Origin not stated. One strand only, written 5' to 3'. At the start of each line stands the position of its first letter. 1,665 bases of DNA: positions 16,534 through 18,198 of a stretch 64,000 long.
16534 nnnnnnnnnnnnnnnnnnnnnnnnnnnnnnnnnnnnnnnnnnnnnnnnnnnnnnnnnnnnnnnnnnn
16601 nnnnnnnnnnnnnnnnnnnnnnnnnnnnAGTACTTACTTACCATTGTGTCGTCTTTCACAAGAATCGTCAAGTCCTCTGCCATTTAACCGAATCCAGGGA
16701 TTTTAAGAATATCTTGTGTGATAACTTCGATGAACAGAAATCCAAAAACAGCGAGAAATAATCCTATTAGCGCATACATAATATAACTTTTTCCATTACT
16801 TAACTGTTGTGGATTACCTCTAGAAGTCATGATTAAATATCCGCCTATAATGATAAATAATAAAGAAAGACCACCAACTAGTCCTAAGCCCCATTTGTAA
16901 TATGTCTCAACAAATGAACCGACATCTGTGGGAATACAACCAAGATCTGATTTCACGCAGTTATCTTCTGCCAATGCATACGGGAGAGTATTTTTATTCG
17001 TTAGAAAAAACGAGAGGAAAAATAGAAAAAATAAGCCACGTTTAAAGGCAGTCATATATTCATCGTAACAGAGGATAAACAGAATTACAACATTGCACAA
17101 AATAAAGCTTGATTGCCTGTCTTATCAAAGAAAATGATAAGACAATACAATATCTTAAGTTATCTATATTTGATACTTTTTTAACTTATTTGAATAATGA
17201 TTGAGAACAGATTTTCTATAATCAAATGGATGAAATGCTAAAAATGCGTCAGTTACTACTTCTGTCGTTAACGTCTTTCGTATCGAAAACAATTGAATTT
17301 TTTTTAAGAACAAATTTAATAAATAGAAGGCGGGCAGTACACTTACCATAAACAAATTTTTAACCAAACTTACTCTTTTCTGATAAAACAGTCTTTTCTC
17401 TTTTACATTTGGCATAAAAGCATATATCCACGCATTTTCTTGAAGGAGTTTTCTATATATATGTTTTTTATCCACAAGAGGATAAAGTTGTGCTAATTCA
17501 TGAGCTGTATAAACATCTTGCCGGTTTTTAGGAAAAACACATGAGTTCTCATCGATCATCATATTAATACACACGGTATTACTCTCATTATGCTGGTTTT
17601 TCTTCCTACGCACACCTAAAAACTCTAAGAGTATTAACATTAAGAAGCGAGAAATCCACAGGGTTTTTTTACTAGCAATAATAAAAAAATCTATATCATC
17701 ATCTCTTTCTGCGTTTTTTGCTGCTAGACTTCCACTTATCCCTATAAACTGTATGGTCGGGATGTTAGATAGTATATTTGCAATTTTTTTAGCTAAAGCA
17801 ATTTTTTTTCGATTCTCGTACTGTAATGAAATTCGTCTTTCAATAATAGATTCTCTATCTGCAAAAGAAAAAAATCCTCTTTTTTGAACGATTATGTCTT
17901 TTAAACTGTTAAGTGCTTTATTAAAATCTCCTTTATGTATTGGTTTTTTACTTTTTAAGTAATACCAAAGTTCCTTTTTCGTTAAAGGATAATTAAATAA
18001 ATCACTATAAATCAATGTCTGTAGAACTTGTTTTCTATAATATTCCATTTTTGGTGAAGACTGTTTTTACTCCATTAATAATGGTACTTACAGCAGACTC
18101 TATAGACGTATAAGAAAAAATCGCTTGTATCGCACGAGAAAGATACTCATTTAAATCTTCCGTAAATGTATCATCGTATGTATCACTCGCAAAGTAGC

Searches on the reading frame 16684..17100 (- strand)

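Call 4: search_protein_families(library=pfam, proteins=[window:16684-17100:-], max_evalue=0.01)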
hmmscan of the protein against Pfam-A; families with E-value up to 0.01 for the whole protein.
window:16684-17100:- (138 aa): 1 family
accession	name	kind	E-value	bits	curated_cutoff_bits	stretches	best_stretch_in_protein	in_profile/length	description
PF18895.5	T4SS_pilin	-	7.3e-08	32.8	26.6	1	69-119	14-63/71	Type IV secretion system pilin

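Call 36: search_protein_families(library=padloc, proteins=[window:16684-17100:-], max_evalue=0.01)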
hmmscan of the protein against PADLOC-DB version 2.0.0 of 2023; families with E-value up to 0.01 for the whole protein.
window:16684-17100:- (138 aa): 0 families

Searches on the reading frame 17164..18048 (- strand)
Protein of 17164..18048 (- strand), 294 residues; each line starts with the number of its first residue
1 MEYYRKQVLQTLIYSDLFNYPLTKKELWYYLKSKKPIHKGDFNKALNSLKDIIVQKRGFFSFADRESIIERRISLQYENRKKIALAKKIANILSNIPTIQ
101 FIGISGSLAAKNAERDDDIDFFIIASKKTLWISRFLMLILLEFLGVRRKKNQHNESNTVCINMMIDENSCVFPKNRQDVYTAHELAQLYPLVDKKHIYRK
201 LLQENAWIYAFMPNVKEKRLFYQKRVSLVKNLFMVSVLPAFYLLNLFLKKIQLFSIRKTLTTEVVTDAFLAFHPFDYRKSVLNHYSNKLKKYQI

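Call 4: search_protein_families(library=pfam, proteins=[window:17164-18048:-], max_evalue=0.01)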
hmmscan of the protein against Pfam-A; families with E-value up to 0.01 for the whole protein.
window:17164-18048:- (294 aa): 1 family
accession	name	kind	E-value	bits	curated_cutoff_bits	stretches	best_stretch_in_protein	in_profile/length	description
PF18765.7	Polbeta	-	9e-07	29.4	26.9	1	87-174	1-90/93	Polymerase beta, Nucleotidyltransferase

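Call 36: search_protein_families(library=padloc, proteins=[window:17164-18048:-], max_evalue=0.01)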
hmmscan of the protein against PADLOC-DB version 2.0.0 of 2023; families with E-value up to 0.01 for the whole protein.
window:17164-18048:- (294 aa): 1 family
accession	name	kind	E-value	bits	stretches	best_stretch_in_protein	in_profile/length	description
PDLC04368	PDC-M05A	-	0.0037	15.1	1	80-127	87-135/201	-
